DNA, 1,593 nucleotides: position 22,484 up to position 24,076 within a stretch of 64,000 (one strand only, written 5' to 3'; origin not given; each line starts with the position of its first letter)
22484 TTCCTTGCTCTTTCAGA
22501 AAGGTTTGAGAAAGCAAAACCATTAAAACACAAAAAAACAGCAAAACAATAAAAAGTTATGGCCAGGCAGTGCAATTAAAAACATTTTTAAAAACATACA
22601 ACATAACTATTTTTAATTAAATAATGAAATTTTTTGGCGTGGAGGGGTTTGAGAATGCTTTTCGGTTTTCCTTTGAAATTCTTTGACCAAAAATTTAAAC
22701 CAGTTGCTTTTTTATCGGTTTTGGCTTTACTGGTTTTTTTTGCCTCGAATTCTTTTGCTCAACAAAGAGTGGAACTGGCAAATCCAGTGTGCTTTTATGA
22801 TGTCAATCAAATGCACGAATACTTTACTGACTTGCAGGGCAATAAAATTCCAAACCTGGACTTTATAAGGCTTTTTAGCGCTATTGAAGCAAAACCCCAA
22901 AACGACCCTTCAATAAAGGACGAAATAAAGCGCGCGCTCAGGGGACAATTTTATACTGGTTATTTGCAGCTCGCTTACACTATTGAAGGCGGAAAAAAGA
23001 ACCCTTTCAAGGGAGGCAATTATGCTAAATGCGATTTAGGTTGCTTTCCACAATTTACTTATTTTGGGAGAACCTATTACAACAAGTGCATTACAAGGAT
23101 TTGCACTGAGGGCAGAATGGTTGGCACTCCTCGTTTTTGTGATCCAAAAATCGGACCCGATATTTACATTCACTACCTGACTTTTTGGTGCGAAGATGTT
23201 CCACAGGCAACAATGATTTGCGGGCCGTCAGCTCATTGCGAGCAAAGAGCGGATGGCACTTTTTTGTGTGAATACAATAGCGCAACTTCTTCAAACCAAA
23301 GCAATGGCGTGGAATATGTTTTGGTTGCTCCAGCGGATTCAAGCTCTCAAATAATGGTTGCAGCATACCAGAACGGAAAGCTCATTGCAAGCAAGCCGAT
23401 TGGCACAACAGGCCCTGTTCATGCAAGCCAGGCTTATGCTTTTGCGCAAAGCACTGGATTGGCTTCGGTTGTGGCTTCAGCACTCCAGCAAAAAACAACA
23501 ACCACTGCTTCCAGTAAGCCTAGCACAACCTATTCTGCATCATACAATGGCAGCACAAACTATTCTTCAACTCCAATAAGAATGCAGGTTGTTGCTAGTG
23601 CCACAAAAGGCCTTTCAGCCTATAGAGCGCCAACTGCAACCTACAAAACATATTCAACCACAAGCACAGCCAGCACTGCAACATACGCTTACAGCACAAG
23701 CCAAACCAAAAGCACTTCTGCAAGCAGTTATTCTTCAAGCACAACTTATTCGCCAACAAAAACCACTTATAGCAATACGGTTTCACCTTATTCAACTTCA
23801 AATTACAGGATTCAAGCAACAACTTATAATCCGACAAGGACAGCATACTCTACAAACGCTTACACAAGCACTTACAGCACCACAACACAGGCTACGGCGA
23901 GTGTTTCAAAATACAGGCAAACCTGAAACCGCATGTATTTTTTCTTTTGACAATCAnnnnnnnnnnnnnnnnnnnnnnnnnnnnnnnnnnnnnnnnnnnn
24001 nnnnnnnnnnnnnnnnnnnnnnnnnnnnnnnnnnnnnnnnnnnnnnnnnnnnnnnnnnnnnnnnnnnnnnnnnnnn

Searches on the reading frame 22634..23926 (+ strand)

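Call 15: search_protein_families(library=pfam, proteins=[window:22634-23926:+], max_evalue=0.01)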
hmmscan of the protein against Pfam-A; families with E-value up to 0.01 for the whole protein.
window:22634-23926:+ (430 aa): 0 families

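Call 33: search_protein_families(library=pfam, proteins=[window:22634-23926:+], max_evalue=0.1)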
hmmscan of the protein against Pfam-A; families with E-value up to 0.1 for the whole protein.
window:22634-23926:+ (430 aa): 1 family
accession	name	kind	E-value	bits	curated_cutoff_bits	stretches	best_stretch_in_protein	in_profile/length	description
PF02199.20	SapA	-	0.022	15.1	22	1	183-205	9-30/33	Saposin A-type domain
